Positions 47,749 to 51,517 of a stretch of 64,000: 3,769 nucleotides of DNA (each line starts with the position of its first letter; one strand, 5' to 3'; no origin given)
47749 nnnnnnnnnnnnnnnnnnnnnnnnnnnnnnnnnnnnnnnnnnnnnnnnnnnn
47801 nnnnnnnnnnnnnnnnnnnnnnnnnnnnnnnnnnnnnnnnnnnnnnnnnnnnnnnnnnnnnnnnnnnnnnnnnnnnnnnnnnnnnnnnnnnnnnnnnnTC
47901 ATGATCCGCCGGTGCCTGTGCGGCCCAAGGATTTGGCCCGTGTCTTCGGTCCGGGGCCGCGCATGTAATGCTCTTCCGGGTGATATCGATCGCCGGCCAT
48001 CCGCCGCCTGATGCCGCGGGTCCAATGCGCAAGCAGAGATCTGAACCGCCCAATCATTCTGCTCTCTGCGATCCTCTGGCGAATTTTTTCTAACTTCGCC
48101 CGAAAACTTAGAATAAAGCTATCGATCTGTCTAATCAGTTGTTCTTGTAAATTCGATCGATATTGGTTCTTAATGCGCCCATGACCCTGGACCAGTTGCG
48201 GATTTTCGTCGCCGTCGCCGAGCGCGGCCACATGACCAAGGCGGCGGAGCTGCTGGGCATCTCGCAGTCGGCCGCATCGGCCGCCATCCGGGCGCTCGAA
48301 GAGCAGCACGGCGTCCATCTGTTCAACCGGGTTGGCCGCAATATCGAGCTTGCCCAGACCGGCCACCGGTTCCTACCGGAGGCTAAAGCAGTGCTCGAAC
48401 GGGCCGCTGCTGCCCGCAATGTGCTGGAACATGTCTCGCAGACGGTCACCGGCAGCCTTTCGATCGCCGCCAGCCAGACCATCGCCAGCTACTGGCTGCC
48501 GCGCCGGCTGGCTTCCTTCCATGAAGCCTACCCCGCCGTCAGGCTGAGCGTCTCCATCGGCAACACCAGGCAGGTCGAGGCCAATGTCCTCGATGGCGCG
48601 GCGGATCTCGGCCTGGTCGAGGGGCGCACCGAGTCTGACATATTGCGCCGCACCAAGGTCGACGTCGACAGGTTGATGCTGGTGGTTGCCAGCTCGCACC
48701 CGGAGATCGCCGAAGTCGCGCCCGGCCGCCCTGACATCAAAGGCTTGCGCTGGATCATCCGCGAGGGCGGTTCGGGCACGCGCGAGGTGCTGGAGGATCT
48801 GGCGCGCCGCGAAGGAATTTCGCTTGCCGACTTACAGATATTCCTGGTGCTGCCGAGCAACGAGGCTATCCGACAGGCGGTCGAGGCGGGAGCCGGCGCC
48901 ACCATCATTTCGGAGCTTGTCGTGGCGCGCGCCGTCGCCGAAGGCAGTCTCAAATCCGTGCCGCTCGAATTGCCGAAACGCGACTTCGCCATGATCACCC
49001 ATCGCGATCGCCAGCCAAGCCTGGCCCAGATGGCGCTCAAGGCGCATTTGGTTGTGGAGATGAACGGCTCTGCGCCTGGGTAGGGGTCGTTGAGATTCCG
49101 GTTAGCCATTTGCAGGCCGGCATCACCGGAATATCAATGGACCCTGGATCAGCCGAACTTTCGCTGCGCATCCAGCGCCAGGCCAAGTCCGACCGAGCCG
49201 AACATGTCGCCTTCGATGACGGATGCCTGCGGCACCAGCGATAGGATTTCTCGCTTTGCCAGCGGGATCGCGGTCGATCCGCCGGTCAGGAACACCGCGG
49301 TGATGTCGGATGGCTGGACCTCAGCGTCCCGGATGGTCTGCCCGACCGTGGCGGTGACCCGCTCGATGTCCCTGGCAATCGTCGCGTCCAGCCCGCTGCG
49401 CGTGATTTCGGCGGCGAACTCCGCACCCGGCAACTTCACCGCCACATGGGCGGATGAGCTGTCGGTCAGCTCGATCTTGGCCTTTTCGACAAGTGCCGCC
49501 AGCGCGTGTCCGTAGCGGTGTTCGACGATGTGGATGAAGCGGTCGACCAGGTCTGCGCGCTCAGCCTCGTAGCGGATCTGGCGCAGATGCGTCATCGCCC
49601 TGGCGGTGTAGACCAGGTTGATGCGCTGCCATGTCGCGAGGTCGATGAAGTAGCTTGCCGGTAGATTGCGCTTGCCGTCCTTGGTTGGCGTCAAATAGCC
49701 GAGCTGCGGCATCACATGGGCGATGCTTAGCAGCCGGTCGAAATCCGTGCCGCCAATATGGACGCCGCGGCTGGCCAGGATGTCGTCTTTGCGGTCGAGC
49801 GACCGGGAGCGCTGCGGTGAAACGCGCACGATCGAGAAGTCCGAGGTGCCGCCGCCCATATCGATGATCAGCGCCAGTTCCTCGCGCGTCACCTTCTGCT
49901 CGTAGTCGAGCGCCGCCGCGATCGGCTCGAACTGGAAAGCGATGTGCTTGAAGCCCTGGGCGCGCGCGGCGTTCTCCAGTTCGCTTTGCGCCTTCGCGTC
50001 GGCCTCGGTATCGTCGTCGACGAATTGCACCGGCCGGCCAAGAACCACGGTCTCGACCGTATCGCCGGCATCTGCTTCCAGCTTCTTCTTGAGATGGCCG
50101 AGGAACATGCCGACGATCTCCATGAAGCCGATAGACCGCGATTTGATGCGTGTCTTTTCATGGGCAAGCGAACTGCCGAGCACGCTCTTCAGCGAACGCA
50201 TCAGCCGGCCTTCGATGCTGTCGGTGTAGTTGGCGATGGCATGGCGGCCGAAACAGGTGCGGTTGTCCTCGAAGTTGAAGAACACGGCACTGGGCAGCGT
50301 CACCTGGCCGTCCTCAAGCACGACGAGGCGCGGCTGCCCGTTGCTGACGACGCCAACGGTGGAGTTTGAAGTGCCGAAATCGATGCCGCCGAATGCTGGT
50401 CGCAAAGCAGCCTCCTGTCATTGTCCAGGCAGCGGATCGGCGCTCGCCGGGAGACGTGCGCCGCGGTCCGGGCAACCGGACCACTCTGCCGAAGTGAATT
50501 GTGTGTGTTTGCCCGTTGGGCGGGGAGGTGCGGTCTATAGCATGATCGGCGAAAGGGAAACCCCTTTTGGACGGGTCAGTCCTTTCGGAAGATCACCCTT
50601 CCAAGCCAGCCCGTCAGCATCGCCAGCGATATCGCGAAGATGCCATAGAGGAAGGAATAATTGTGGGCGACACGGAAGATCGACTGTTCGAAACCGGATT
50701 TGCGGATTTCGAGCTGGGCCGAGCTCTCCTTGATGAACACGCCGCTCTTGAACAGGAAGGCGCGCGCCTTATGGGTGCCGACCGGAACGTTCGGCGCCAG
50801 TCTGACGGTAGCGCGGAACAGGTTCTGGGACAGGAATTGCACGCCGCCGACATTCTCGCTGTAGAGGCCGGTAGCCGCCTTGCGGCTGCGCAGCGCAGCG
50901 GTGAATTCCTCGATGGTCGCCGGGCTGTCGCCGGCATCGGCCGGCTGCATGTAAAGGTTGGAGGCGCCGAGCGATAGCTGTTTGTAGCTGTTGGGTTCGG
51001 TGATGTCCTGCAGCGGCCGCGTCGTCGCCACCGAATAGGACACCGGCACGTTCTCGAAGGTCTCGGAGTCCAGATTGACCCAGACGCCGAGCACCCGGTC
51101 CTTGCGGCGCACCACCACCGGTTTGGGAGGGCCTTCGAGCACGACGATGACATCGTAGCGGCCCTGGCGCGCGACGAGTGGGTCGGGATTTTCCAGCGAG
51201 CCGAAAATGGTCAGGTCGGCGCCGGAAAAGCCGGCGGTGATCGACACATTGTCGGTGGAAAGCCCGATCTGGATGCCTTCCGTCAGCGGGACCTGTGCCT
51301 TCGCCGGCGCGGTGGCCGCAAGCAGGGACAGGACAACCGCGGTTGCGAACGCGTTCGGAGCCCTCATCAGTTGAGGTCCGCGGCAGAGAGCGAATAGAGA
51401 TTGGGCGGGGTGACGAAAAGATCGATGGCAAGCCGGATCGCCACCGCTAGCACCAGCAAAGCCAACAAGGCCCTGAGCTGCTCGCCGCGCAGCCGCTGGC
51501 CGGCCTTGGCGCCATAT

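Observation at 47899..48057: Unannotated 52-aa peptide coupled to soeA: accessory subunit or ribosome-arrest leader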

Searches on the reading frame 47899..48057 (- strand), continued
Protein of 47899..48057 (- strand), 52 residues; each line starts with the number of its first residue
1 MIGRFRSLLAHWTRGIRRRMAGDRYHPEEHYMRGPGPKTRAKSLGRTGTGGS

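Call 45: get_annotated_region(hit=H31, flank=4000)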
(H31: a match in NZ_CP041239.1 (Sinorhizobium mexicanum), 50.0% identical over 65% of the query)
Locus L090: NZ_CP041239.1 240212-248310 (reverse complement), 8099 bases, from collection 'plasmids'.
description: Sinorhizobium mexicanum strain ITTG R7 plasmid pEmeITTGR7a, complete sequence
organism: Sinorhizobium mexicanum (NCBI taxid 375549)
taxonomy: Bacteria; Pseudomonadota; Alphaproteobacteria; Hyphomicrobiales; Rhizobiaceae; Sinorhizobium; Sinorhizobium mexicanum
host: -; source: Acaciella angustissima,cell culture; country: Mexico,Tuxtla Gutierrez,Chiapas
typing (MOB-suite, as given by PLSDB): conjugative; relaxase MOBQ; mating-pair formation MPF_T
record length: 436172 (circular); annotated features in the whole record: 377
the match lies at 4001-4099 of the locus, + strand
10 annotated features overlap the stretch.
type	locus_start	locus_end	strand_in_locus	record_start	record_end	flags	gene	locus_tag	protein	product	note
CDS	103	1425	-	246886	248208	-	-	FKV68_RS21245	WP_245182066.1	glucoamylase family protein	-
CDS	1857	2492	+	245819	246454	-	-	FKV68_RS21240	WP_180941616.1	response regulator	GO:0000160 - phosphorelay signal transduction system [Evidence IEA]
CDS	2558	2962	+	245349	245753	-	-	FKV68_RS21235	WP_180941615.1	hypothetical protein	-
CDS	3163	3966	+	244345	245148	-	-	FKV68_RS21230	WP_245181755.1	ATP-binding protein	-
CDS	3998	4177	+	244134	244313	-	-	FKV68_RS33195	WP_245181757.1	hypothetical protein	-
CDS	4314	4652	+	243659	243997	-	-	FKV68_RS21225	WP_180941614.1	hypothetical protein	-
CDS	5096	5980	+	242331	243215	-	-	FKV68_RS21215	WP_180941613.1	LysR family transcriptional regulator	-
CDS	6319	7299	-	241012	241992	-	-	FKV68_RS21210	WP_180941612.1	LysR family transcriptional regulator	GO:0006355 - regulation of DNA-templated transcription [Evidence IEA]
CDS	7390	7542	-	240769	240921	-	-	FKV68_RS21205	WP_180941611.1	hypothetical protein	-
CDS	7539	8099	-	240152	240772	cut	-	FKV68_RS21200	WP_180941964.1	hypothetical protein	-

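Call 47: find_encoding_contigs(protein=P0220, flank=4000, max_places=2)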
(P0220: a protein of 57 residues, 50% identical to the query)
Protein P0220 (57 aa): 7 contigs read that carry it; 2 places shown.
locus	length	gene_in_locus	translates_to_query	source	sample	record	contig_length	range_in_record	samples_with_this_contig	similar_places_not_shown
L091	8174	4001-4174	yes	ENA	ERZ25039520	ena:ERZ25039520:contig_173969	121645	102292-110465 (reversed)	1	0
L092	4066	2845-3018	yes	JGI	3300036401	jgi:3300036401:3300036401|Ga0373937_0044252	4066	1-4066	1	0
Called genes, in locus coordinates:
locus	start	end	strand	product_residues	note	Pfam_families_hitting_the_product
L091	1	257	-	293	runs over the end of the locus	PF28239:Npun_R2479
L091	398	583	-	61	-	-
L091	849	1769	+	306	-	PF00561:Abhydrolase_1, PF12146:Hydrolase_4, PF12697:Abhydrolase_6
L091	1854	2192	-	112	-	PF03330:DPBB_1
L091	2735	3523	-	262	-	PF00106:adh_short, PF08659:KR (weak), PF13561:adh_short_C2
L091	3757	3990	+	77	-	PF21834:DUF6894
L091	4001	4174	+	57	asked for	-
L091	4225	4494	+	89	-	-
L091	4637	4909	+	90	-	-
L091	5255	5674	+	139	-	PF08818:DUF1801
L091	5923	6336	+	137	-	PF03795:YCII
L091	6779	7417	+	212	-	PF14681:UPRTase, PF00156:Pribosyltran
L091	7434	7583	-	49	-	-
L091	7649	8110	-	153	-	-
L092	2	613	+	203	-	?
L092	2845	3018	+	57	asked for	-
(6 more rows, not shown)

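Call 48: find_encoding_contigs(protein=P0182, flank=4000, max_places=2)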
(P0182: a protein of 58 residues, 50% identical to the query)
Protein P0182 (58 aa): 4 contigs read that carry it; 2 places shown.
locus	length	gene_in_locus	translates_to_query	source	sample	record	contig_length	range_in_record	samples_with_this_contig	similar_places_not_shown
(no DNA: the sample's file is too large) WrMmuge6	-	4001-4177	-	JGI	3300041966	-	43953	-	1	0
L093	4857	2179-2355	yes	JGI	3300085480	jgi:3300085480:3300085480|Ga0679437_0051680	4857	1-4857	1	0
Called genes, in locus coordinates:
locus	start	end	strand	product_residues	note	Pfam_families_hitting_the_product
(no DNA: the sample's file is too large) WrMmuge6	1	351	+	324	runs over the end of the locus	PF00296:Bac_luciferase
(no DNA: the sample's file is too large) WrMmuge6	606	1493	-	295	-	PF08450:SGL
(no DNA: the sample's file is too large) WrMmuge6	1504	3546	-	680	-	PF22807:TrAA12 (weak), PF07995:GSDH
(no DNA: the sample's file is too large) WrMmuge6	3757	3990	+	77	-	PF21834:DUF6894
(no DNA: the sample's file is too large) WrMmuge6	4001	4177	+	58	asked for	-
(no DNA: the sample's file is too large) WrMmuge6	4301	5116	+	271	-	PF00797:Acetyltransf_2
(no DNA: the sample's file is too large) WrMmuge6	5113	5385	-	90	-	-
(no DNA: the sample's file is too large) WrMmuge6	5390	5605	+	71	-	-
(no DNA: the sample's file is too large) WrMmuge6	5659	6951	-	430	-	PF00890:FAD_binding_2 (faint), PF01266:DAO, PF01494:FAD_binding_3 (weak), PF13450:NAD_binding_8 (weak)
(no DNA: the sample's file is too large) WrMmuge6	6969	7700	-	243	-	PF02463:SMC_N, PF00005:ABC_tran, PF13304:AAA_21 (faint)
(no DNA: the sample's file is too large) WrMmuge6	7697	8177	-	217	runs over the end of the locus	PF00528:BPD_transp_1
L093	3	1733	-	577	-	?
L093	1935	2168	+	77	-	PF21834:DUF6894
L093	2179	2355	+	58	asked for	-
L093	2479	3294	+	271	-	PF00797:Acetyltransf_2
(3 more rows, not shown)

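Call 49: find_encoding_contigs(protein=P0204, flank=4000, max_places=2)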
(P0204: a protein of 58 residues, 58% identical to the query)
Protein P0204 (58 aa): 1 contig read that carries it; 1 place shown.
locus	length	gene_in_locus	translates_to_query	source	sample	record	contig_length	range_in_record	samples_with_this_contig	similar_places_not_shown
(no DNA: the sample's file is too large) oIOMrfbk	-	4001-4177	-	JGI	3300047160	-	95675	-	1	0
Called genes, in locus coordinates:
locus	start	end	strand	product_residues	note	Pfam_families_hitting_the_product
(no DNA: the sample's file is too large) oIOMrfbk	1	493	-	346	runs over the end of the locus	PF00850:Hist_deacetyl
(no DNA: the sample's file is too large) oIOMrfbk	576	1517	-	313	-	PF01436:NHL (faint), PF08450:SGL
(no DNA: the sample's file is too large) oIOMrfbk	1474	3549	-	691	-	PF22807:TrAA12 (faint), PF07995:GSDH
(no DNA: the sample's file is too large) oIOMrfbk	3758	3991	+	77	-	PF21834:DUF6894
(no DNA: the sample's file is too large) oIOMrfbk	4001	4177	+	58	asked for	-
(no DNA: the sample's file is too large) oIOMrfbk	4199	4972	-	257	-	PF00378:ECH_1, PF16113:ECH_2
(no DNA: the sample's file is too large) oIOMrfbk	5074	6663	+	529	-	PF01019:G_glu_transpept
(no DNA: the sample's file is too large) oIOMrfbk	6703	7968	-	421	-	PF00070:Pyr_redox (weak), PF00890:FAD_binding_2 (faint), PF01266:DAO, PF01494:FAD_binding_3 (faint), PF01593:Amino_oxidase (faint), PF02558:ApbA (faint), PF03486:HI0933_like (faint), PF13450:NAD_binding_8 (weak), +1 more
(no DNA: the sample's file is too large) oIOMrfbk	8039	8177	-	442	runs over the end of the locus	PF00202:Aminotran_3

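Call 53: search_protein_families(library=padloc, proteins=[window:47902-48057:-], max_evalue=1)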
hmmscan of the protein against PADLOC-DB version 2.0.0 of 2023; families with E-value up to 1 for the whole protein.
seq(52 aa): 0 families

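Call 54: search_protein_families(library=phrogs, proteins=[window:47902-48057:-], max_evalue=1)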
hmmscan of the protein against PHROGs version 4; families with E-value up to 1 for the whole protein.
seq(52 aa): 0 families

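Call 64: list_cluster_members(proteins=[window:47902-48057:-, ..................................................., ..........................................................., P0225, P0217, P0169])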
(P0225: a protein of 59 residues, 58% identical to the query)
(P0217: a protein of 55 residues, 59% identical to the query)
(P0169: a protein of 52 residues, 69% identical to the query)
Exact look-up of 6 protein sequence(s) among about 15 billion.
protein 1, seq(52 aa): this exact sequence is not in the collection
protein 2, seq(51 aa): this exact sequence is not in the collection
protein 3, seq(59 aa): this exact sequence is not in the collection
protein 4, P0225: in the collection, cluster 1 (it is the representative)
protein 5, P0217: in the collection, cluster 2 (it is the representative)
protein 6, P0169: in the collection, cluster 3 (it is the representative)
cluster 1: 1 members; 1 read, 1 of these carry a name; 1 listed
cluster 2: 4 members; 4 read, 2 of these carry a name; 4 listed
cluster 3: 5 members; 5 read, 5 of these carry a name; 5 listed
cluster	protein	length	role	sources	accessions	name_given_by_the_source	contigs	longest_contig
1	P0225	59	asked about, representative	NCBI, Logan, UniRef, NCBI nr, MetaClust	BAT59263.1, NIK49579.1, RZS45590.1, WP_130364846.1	hypothetical protein GJW-30_1_01794 [Variibacter gotjawalensis] | Uncharacterized protein n=1 Tax=Variibacter gotjawalensis TaxID=1333996 ... | hypothetical protein [Variibacter gotjawalensis]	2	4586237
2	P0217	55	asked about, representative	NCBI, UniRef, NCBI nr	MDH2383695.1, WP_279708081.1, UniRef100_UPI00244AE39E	hypothetical protein [Bradyrhizobium sp. CER78] | hypothetical protein n=1 Tax=Bradyrhizobium sp. CER78 TaxID=3039162 RepID=UPI00244AE39E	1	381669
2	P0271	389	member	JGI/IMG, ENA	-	putative ABC transport system permease protein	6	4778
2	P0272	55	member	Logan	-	-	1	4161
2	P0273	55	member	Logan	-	-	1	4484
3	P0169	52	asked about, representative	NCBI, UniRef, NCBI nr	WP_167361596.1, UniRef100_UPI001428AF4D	hypothetical protein [Mesorhizobium amorphae] | hypothetical protein n=1 Tax=Mesorhizobium amorphae TaxID=71433 RepID=UPI001428AF4D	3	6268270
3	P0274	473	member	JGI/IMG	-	hypothetical protein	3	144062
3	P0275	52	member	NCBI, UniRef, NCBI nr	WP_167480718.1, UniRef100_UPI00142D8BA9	hypothetical protein [Mesorhizobium waimense] | hypothetical protein n=1 Tax=Mesorhizobium waimense TaxID=1300307 RepID=UPI00142D8BA9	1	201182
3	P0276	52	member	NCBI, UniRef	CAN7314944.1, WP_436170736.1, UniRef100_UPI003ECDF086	hypothetical protein [Mesorhizobium sp. LjNodule214] | hypothetical protein n=1 Tax=Mesorhizobium sp. LjNodule214 TaxID=3342252 ...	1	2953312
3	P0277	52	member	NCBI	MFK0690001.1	hypothetical protein ACFX5Q_17585 [Mesorhizobium sp. IMUNJ 23033]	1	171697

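Call 67: find_related_loci(query=A2, collection=viral_contigs, flank=3000)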
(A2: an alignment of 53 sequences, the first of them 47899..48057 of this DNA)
Query A2 (52 aa) in viral_contigs; peptide patterns used: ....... (x = any residue, [..] = any of these).
7 stretches matched a pattern; 4 encode a relative of the query (tblastn E <= 1e-3); 4 distinct loci.
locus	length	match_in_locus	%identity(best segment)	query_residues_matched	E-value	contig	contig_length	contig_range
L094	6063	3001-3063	67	19-39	3e-7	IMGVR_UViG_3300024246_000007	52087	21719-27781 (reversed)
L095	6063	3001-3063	67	19-39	4e-7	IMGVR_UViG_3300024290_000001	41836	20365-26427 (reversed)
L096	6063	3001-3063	62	19-39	1e-6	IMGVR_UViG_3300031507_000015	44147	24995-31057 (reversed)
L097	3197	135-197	62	19-39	2e-6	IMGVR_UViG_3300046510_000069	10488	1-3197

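Call 84: fold_search(model_id=the predicted structure, library=pdb)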
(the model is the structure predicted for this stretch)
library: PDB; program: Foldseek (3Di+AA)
matches with E <= 10: 0; with E <= 0.001: 0
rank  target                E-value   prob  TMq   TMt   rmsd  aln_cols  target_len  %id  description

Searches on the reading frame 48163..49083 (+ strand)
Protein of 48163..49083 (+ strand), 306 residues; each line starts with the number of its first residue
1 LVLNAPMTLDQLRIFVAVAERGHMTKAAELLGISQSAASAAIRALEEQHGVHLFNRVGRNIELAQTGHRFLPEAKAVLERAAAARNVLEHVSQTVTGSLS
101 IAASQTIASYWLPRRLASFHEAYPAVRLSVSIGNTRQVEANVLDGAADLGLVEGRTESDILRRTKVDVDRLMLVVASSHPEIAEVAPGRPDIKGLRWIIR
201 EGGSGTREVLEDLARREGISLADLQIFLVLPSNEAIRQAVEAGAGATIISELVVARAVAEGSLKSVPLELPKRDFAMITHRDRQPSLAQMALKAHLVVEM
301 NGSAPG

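Call 3: search_protein_families(library=pfam, proteins=[window:48163-49083:+], max_evalue=1)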
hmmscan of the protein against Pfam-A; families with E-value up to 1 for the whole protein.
window:48163-49083:+ (306 aa): 12 families
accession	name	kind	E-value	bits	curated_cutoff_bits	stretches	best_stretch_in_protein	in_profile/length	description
PF03466.25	LysR_substrate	-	1.1e-42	146.2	28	1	93-296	2-204/209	LysR substrate binding domain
PF00126.33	HTH_1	-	1.4e-21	76.6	26.6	1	9-67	1-59/60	Bacterial regulatory helix-turn-helix protein, lysR family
PF12727.12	PBP_like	-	3.2e-08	33.4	27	1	193-275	92-173/193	PBP superfamily domain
PF13518.12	HTH_28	-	0.0043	17.5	25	1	12-59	3-50/52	Helix-turn-helix domain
PF02954.25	HTH_8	-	0.0069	16.5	22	1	21-34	18-31/42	Bacterial regulatory protein, Fis family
PF12849.12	PBP_like_2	-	0.008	16.4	27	1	92-160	5-72/267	PBP superfamily domain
PF12802.13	MarR_2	-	0.01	16.4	27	1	7-48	3-47/61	MarR family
PF13384.12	HTH_23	-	0.014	15.6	24.6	1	11-50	7-45/50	Homeodomain-like domain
PF13412.12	HTH_24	-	0.024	14.6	21.9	1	28-48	24-44/48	Winged helix-turn-helix DNA-binding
PF01047.28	MarR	-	0.045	14.1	24.6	0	28-48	24-44/59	MarR family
PF21680.2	GIDA_C_1st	-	0.11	13.8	24.7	0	209-241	49-83/96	tRNA modifying enzyme MnmG/GidA C-terminal helical domain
PF12840.13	HTH_20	-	0.12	12.8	27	0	26-50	23-46/51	Helix-turn-helix domain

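Call 4: search_protein_families(library=ncbifam, proteins=[window:48163-49083:+], max_evalue=1)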
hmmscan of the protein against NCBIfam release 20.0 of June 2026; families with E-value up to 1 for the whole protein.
window:48163-49083:+ (306 aa): 57 families (the best 25 are shown)
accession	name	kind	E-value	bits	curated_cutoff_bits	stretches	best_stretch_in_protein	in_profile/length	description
NF040786.1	LysR_Sec_metab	equivalog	2.8e-65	220.3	250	1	7-294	1-292/298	selenium metabolism-associated LysR family transcriptional regulator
NF040889.1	trans_reg_YeiE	equivalog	2.9e-59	200.7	480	1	7-289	3-279/288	DNA-binding transcriptional regulator YeiE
NF008095.0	PRK10837.1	subfamily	7.9e-54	182.8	281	1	7-289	3-279/290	LysR family transcriptional regulator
TIGR03339.1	phn_lysR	subfamily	4.7e-51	173.7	341.1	1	11-269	1-250/279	aminoethylphosphonate catabolism associated LysR family transcriptional regulator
NF008416.0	PRK11242.1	equivalog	1.5e-36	126.3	277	1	7-297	1-288/300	transcriptional regulator CynR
NF045990.1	TransRegCbbRRhodb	equivalog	7e-34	117.2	450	1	7-302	6-301/304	LysR family regulator CbbR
NF053705.1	TransRegGltCGpos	equivalog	2.8e-33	115.4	350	1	7-289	1-282/300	glutamate biosynthesis transcriptional regulator GltC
NF047711.1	PutUtilRegPtrR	equivalog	9.9e-32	110.2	400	1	7-270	1-255/283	putrescine utilization regulator PtrR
NF047520.1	trans_act_CidR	equivalog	3.4e-31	108.5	415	1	7-184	1-178/292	cidABC operon transcriptional activator CidR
NF008722.0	PRK11716.1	equivalog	2.7e-30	105.4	246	1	7-266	1-258/293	HTH-type transcriptional activator IlvY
NF009327.0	PRK12684.1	subfamily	1e-26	93.9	402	1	7-186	1-183/313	CysB family HTH-type transcriptional regulator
NF040888.1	trans_reg_YafC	equivalog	1.3e-26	93.1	470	1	8-266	4-256/293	DNA-binding transcriptional regulator YafC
NF058504.1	TransRegCcpCBac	equivalog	1.8e-26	93.3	400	1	7-185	1-177/287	transcriptional regulator CcpC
NF008352.0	PRK11139.1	subfamily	5.5e-26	91.3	288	1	9-265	8-255/305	transcriptional regulator GcvA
TIGR02424.1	TF_pcaQ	equivalog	1.3e-25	90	303.8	1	10-296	6-294/300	pca operon transcription factor PcaQ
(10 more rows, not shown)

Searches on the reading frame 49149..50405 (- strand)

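Call 81: search_protein_families(library=pfam, proteins=[window:49149-50405:-], max_evalue=0.001)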
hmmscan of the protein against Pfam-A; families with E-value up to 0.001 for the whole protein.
window:49149-50405:- (418 aa): 2 families
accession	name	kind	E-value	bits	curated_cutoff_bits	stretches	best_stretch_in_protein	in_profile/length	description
PF00012.26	HSP70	-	2.6e-31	109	20.6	3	95-226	111-230/599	Hsp70 protein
PF06723.19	MreB_Mbl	-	1.8e-06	27.5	27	1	95-223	71-181/327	MreB/Mbl protein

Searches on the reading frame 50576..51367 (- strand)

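Call 81: search_protein_families(library=pfam, proteins=[window:50576-51367:-], max_evalue=0.001)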
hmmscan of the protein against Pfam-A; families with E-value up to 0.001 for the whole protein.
window:50576-51367:- (263 aa): 1 family
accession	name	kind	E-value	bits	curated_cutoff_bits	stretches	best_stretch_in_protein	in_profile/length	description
PF09608.15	Alph_Pro_TM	-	2.2e-76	257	24.5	1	32-262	2-227/227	Putative transmembrane protein (Alph_Pro_TM)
